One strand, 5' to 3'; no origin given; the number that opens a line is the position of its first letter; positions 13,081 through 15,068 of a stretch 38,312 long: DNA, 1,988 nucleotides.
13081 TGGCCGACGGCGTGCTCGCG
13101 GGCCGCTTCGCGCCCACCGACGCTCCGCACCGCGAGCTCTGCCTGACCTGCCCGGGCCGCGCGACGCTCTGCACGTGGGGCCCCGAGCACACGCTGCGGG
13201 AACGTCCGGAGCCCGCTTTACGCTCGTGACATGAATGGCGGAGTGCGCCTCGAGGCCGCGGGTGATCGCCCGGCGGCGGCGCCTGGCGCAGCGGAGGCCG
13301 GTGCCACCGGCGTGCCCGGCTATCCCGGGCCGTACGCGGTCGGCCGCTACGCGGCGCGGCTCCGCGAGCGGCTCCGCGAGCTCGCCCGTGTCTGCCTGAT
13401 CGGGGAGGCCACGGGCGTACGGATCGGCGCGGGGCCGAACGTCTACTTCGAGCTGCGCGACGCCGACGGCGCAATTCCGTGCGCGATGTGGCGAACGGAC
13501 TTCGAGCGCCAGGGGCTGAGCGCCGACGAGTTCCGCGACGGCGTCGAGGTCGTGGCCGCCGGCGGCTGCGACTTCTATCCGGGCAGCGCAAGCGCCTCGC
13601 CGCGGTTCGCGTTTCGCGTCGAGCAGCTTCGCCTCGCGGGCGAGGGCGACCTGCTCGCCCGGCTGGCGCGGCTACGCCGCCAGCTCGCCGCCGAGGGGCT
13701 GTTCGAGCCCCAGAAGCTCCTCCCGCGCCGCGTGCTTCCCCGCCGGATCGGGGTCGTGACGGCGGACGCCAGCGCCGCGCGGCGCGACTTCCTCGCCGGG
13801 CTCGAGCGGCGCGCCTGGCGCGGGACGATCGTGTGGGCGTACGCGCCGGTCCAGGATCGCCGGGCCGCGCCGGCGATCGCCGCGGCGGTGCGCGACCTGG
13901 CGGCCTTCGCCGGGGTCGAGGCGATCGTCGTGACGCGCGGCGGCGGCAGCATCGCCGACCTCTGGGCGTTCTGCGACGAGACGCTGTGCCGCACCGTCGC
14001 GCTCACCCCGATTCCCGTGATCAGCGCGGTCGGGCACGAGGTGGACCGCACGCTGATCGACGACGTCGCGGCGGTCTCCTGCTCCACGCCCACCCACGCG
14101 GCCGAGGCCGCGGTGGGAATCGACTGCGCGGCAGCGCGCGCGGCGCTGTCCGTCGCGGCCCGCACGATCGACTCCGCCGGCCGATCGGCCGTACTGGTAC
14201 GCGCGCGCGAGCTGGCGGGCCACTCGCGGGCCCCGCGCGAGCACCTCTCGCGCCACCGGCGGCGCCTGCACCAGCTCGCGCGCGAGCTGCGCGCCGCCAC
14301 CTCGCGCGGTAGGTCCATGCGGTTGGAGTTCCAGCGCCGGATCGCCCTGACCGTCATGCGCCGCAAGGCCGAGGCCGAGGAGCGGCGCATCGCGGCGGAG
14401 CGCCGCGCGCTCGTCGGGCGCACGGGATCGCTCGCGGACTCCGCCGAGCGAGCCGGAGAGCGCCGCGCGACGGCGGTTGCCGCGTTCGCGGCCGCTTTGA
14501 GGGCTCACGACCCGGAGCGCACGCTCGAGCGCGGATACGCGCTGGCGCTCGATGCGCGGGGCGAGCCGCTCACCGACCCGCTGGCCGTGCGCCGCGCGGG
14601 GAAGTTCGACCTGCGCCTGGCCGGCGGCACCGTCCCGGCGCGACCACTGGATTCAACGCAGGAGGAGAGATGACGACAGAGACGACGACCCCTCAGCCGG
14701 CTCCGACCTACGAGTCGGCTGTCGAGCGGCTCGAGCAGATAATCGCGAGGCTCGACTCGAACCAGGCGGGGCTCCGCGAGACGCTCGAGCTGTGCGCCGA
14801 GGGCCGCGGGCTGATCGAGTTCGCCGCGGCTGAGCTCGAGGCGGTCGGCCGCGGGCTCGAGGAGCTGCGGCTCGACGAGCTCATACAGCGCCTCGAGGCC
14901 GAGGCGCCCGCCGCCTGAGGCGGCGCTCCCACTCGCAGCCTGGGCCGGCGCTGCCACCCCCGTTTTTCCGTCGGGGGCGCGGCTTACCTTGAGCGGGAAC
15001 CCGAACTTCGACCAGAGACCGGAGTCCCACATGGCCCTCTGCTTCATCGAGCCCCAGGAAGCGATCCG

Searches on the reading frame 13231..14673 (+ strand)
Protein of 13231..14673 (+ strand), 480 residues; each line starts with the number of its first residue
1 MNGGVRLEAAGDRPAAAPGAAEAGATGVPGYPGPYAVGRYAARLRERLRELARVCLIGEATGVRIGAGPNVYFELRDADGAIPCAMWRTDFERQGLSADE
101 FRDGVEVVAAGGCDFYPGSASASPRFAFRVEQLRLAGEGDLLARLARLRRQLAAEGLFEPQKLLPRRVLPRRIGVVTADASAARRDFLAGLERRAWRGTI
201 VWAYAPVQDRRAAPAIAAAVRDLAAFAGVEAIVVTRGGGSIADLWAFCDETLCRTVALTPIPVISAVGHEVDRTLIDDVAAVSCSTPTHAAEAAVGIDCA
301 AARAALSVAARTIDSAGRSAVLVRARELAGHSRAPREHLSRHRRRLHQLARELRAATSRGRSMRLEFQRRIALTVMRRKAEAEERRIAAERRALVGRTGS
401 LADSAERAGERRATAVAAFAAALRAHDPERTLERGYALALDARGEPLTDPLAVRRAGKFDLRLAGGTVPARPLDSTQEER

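Call 42: find_encoding_contigs(protein=window:13231-14673:+, flank=10000, max_places=10)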
Protein window:13231-14673:+ (480 aa): no gene with exactly this product is on record in the collection.

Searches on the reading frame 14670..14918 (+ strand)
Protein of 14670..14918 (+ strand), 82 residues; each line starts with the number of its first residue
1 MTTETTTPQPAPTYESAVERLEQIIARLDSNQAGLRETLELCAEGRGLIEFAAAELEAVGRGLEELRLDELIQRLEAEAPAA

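Call 46: find_encoding_contigs(protein=window:14670-14918:+, flank=10000, max_places=10)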
Protein window:14670-14918:+ (82 aa): 23 contigs read that carry it; 10 places shown.
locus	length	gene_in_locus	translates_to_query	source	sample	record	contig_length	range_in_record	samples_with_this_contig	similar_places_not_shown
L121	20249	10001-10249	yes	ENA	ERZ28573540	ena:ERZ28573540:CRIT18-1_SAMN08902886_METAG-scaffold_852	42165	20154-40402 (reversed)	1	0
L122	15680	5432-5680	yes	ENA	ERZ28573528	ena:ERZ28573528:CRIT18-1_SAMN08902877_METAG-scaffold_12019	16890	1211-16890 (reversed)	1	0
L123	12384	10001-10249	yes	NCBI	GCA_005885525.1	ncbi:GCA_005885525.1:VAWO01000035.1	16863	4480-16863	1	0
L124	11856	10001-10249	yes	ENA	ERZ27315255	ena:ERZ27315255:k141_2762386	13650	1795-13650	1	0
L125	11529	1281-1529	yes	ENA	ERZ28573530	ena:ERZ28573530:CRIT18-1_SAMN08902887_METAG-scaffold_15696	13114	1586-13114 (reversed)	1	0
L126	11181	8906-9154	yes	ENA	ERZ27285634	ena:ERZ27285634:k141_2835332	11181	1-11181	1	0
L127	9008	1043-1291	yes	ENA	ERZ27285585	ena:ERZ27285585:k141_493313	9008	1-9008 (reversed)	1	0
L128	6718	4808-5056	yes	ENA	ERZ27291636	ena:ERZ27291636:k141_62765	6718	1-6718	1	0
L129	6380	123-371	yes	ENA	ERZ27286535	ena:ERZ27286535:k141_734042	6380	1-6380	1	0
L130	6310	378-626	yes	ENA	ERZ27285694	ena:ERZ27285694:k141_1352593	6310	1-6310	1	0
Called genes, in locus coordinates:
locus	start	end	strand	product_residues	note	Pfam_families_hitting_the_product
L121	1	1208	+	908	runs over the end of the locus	PF01804:Penicil_amidase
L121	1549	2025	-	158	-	PF03640:Lipoprotein_15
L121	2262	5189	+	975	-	PF21445:ADDB_N, PF13361:UvrD_C (faint), PF12705:PDDEXK_1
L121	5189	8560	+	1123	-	PF00580:UvrD-helicase, PF13245:AAA_19, PF13361:UvrD_C, PF13538:UvrD_C_2 (faint), PF12705:PDDEXK_1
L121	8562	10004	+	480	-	PF13742:tRNA_anti_2, PF02601:Exonuc_VII_L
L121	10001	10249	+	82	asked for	PF02609:Exonuc_VII_S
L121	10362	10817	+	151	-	-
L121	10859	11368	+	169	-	PF00565:SNase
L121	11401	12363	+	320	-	-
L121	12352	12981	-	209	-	PF00702:Hydrolase, PF13419:HAD_2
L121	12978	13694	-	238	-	-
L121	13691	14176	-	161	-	PF04186:FxsA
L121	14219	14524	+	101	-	PF01883:FeS_assembly_P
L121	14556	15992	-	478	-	PF03007:WS_DGAT_cat, PF06974:WS_DGAT_C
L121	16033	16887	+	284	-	PF04389:Peptidase_M28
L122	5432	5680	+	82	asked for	PF02609:Exonuc_VII_S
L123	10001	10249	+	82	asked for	PF02609:Exonuc_VII_S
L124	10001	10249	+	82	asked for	PF02609:Exonuc_VII_S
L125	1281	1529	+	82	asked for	PF02609:Exonuc_VII_S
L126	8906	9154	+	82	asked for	PF02609:Exonuc_VII_S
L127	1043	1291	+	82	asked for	PF02609:Exonuc_VII_S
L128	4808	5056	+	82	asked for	PF02609:Exonuc_VII_S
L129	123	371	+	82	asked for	PF02609:Exonuc_VII_S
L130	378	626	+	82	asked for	PF02609:Exonuc_VII_S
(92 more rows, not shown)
